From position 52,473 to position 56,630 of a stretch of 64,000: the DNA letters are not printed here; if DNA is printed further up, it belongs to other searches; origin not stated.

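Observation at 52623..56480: Cytoplasmic adenylate cyclase-STAND-TPR protein fused to a periplasmic-type solute-binding (SBP_bac_5) domain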

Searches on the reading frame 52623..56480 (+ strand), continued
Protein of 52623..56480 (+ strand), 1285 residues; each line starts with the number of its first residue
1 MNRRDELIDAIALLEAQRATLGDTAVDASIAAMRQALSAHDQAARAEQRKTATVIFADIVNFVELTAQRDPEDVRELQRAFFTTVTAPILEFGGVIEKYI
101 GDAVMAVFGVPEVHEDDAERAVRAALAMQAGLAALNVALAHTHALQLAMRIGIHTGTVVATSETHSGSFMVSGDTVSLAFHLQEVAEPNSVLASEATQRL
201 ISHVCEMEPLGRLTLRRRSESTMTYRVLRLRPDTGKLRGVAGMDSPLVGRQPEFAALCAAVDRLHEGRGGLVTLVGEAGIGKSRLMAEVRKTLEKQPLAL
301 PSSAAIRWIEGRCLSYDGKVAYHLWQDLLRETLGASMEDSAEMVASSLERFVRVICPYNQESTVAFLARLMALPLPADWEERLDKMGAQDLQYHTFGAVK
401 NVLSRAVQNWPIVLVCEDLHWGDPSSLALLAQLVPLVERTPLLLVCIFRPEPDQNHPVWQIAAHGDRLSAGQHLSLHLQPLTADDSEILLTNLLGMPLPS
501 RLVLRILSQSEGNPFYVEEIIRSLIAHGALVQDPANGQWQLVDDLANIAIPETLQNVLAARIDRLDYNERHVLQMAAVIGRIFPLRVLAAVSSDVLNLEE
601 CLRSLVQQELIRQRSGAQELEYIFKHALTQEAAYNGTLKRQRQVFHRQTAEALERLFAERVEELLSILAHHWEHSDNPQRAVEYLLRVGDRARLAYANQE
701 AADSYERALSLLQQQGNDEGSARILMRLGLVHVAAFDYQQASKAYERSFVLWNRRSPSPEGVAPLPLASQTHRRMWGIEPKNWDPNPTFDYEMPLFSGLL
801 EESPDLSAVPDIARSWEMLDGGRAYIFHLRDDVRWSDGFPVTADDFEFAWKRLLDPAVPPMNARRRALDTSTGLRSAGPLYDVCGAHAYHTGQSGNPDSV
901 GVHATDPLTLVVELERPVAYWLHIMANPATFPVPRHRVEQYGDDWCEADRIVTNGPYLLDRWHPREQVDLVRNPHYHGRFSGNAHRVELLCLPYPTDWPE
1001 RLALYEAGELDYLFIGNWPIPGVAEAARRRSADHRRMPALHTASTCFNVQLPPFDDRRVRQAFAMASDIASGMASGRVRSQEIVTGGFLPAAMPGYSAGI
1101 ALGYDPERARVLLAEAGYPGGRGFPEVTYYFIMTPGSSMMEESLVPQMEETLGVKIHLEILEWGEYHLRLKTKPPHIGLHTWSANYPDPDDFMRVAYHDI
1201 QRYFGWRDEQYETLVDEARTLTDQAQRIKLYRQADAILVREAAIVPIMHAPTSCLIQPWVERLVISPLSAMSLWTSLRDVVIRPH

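Call 41: search_protein_families(library=pfam, proteins=[L014:4735-8997:+, L017:5161-9426:+, L011:5152-9018:+, L012:5185-9039:+, L008:712-4608:+], max_evalue=0.001)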
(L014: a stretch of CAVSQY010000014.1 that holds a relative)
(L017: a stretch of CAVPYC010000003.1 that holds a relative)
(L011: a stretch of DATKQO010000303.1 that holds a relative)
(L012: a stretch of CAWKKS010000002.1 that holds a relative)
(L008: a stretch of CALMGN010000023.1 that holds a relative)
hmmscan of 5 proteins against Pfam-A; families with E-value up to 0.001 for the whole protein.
L014:4735-8997:+ (1421 aa): 8 families
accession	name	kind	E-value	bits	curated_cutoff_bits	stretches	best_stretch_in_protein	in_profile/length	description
PF00496.27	SBP_bac_5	-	2.4e-56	191.9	32.4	1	971-1341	1-366/368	Bacterial extracellular solute-binding proteins, family 5 Middle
PF03704.23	BTAD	-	3e-37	128.7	22.1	1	95-239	1-146/146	Bacterial transcriptional activator domain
PF13191.12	AAA_16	-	1.7e-24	87.7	32.6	1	426-614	1-165/167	AAA ATPase domain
PF00486.34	Trans_reg_C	-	1.3e-08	35.2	26.2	1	24-88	8-77/77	Transcriptional regulatory protein, C terminal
PF13424.12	TPR_12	-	8.9e-06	26.3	30.1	1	849-918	3-74/77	Tetratricopeptide repeat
PF13432.12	TPR_16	-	0.00032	21.5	32.7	0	160-214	2-56/65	Tetratricopeptide repeat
PF25064.1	ARM_TT21_5th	-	0.00032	21.4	27.8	0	157-216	3-62/117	TT21 fifth ARM repeats domain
PF13174.12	TPR_6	-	0.00033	21.5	26.3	0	157-186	2-31/33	Tetratricopeptide repeat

L017:5161-9426:+ (1422 aa): 8 families
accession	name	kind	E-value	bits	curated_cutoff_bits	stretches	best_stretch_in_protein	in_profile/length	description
PF00069.31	Pkinase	-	7.3e-49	167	31.7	1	6-252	1-257/263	Protein kinase domain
PF00496.27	SBP_bac_5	-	6.1e-40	137.9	32.4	1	811-1008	2-184/368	Bacterial extracellular solute-binding proteins, family 5 Middle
PF07714.23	PK_Tyr_Ser-Thr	-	4.9e-29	101.9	23.1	1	7-247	2-250/258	Protein tyrosine and serine/threonine kinase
PF13191.12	AAA_16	-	8.8e-23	82.1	32.6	1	282-455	3-167/167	AAA ATPase domain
PF03109.22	ABC1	-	4.5e-06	26.4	22.9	1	77-146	142-214/244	ABC1 atypical kinase-like domain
PF13424.12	TPR_12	-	1.4e-05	25.6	30.1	1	701-753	20-74/77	Tetratricopeptide repeat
PF01636.29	APH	-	0.00056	20.2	23.2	1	21-117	14-109/239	Phosphotransferase enzyme family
PF13401.12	AAA_22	-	0.0008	20.2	27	0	304-462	6-125/130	AAA domain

L011:5152-9018:+ (1289 aa): 3 families
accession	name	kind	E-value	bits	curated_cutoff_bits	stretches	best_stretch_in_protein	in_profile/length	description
PF00496.27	SBP_bac_5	-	6.6e-56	190.4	32.4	1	836-1206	1-366/368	Bacterial extracellular solute-binding proteins, family 5 Middle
PF13191.12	AAA_16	-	2.6e-26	93.5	32.6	1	291-484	2-167/167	AAA ATPase domain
PF00211.25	Guanylate_cyc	-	1.4e-18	67.6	21.9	1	89-264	5-175/183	Adenylate and Guanylate cyclase catalytic domain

L012:5185-9039:+ (1285 aa): 3 families
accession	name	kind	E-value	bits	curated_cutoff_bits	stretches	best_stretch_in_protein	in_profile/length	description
PF00496.27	SBP_bac_5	-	3.2e-57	194.8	32.4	1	826-1191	2-365/368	Bacterial extracellular solute-binding proteins, family 5 Middle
PF13191.12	AAA_16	-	1.5e-24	87.8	32.6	1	272-466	1-165/167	AAA ATPase domain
PF00211.25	Guanylate_cyc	-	4.2e-21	75.8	21.9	1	71-247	4-175/183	Adenylate and Guanylate cyclase catalytic domain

L008:712-4608:+ (1299 aa): 9 families
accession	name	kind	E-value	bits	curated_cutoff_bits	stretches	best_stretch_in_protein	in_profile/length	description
PF00496.27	SBP_bac_5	-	1e-66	226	32.4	1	850-1211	2-359/368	Bacterial extracellular solute-binding proteins, family 5 Middle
PF00211.25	Guanylate_cyc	-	6.8e-29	101.2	21.9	1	96-272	6-179/183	Adenylate and Guanylate cyclase catalytic domain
PF13191.12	AAA_16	-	1.6e-26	94.3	32.6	1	294-487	1-167/167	AAA ATPase domain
PF13240.11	Zn_Ribbon_1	-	6.5e-09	35.7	25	1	36-57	2-23/23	zinc-ribbon domain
PF12773.13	DZR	-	1.4e-08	35.2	27.3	1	11-54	1-45/45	Double zinc ribbon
PF13401.12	AAA_22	-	4.5e-07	30.7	27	1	316-488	4-122/130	AAA domain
PF13248.11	Zn_ribbon_3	-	0.0005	19.9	27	0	33-56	2-25/26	zinc-ribbon domain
PF14828.11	Amnionless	-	0.00055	19.3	30.4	1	7-82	190-261/442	Amnionless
PF24463.1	DUF7577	-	0.00079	19.4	28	0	33-55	2-24/27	Domain of unknown function (DUF7577)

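Call 46: search_protein_families(library=padloc, proteins=[window:52623-56480:+], max_evalue=0.001)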
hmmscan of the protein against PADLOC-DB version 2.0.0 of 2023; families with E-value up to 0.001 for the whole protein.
window:52623-56480:+ (1285 aa): 9 families
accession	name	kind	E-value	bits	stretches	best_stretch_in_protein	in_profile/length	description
PDLC00734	PycC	-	8.3e-17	59.3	1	27-159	170-295/374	Pycsar cyclase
PDLC02367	PycC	-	2.1e-14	51.5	1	51-197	43-188/226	-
PDLC02370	PycC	-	2.8e-10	38.1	1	48-159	78-191/340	-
PDLC00766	PycC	-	3e-09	34.6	1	48-188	41-182/232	Pycsar cyclase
PDLC02368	PycC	-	3.2e-09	34.7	1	51-189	44-185/234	-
PDLC02366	PycC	-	3.9e-08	30.7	1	42-162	268-392/486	-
PDLC00765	PycC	-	5.8e-08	30.2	1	30-197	236-408/477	Pycsar cyclase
PDLC00764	PycC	-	6.4e-05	20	1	46-156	89-203/449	Pycsar cyclase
PDLC02369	PycC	-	0.00056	17.5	1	42-197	37-187/248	-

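Call 58: predict_structure(alignment_id=A2)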
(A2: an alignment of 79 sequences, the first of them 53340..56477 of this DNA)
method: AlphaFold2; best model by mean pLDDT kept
length: 1046 residues; sequences in the alignment: 79
mean_pLDDT: 87.5   pTM: 0.84
mean pLDDT of the five models: 87.5, 86.0, 85.3, 85.0, 84.4
residues with pLDDT >= 90: 620; 70-90: 331; 50-70: 57; < 50: 38
segments of 3 or more residues with pLDDT < 50: 1-3, 542-550, 622-636, 835-841
pLDDT, mean of each block of 10 residues (from residue 1): 66 96 93 95 92 78 72 69 86 82 86 85 89 81 69 87 92 94 90 94 96 89 92 94 93 88 90 92 89 88 83 89 93 96 90 91 94 75 87 93 96 92 86 95 95 87 95 95 97 95 98 76 76 80 43 78 88 96 97 97 97 83 38 53 95 93 98 96 90 92 82 91 84 92 93 82 95 89 90 87 92 97 92 51 73 84 92 98 97 87 89 97 85 93 88 91 92 96 91 95 90 88 84 69 93
secondary structure, 60 per line:
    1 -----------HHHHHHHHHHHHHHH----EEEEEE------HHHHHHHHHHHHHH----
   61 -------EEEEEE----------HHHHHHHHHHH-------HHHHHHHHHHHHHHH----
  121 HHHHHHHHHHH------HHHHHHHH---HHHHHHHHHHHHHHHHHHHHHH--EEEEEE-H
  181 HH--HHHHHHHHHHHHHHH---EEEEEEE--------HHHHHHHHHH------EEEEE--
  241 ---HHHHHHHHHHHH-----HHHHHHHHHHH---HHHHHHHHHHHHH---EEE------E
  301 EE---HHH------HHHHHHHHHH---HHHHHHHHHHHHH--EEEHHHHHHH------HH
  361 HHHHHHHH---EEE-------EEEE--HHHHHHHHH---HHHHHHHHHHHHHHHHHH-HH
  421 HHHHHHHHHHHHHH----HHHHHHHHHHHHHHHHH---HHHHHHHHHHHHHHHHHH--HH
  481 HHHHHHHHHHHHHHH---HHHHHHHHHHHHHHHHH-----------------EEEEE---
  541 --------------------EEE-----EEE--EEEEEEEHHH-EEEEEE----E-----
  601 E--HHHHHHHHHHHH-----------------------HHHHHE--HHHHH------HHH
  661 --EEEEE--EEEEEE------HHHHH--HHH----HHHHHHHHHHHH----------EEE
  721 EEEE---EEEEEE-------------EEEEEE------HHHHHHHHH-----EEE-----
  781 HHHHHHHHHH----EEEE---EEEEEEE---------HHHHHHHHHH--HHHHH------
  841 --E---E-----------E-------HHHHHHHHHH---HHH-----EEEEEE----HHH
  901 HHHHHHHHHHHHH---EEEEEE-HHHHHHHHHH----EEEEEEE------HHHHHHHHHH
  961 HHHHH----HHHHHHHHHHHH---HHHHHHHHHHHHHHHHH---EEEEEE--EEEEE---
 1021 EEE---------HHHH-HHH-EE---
elements in order (helices of 4 or more, strands of 3 or more residues): H12-26 E31-36 H43-56 E68-73 H84-94 H102-116 H121-131 H138-145 H149-170 E173-178 H185-199 E203-209 H218-227 E234-238 H244-255 H261-271 H275-287 E291-293 E300-302 H315-324 H328-340 E343-345 H346-352 H359-368 E372-374 E382-385 H388-396 H400-417 H419-434 H439-455 H459-476 H479-495 H499-515 E533-537 E561-563 E569-571 E574-580 E585-590 H604-615 H639-643 H647-651 E663-667 E670-675 H682-686 H696-707 E718-724 E728-733 E747-752 H759-767 E773-775 H781-790 E795-798 E802-808 H818-827 H830-834 H867-876 E888-893 H898-913 E917-922 H924-933 E938-944 H951-965 H970-981 H985-1001 E1005-1010 E1013-1017 E1021-1023 H1033-1036

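Call 72: list_cluster_members(proteins=[P0001])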
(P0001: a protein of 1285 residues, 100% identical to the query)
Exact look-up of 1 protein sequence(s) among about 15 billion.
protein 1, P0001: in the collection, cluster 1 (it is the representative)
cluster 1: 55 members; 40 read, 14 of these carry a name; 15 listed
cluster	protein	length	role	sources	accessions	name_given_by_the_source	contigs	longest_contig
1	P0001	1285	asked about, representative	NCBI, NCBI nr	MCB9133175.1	MAG: AAA family ATPase [Anaerolineales bacterium] | AAA family ATPase [Anaerolineales bacterium]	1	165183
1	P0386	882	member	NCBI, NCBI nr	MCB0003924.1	MAG: AAA family ATPase, partial [Anaerolineae bacterium] | AAA family ATPase [Anaerolineae bacterium]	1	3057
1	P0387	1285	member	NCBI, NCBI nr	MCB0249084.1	MAG: AAA family ATPase [Anaerolineae bacterium] | AAA family ATPase [Anaerolineae bacterium]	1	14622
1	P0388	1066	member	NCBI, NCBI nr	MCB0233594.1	MAG: AAA family ATPase, partial [Anaerolineae bacterium] | AAA family ATPase [Anaerolineae bacterium]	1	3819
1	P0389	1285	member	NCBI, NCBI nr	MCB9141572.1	MAG: AAA family ATPase [Anaerolineales bacterium] | AAA family ATPase [Anaerolineales bacterium]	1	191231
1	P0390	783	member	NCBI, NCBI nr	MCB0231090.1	MAG: AAA family ATPase, partial [Anaerolineae bacterium] | AAA family ATPase [Anaerolineae bacterium]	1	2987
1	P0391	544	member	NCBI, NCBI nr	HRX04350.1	MAG TPA: adenylate/guanylate cyclase domain-containing protein, partial [Anaerolineae ... | adenylate/guanylate cyclase domain-containing protein [Anaerolineae bacterium]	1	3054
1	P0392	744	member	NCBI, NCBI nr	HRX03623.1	MAG TPA: ABC transporter substrate-binding protein, partial [Anaerolineae bacterium] | ABC transporter substrate-binding protein [Anaerolineae bacterium]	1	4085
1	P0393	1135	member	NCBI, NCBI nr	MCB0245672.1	MAG: AAA family ATPase, partial [Anaerolineae bacterium] | AAA family ATPase [Anaerolineae bacterium]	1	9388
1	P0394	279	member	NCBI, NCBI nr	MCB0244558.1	MAG: adenylate/guanylate cyclase domain-containing protein, partial [Anaerolineae ... | adenylate/guanylate cyclase domain-containing protein [Anaerolineae bacterium]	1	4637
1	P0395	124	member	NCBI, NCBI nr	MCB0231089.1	MAG: hypothetical protein KDH90_18565, partial [Anaerolineae bacterium] | hypothetical protein [Anaerolineae bacterium]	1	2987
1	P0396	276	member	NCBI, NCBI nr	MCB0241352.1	MAG: adenylate/guanylate cyclase domain-containing protein, partial [Anaerolineae ... | adenylate/guanylate cyclase domain-containing protein [Anaerolineae bacterium]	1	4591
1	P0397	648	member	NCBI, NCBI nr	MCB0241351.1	MAG: hypothetical protein KDH08_22585, partial [Anaerolineae bacterium] | hypothetical protein [Anaerolineae bacterium]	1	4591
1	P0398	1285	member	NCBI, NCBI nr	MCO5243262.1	MAG: ABC transporter substrate-binding protein [Anaerolineae bacterium] | ABC transporter substrate-binding protein [Anaerolineae bacterium]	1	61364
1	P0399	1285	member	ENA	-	-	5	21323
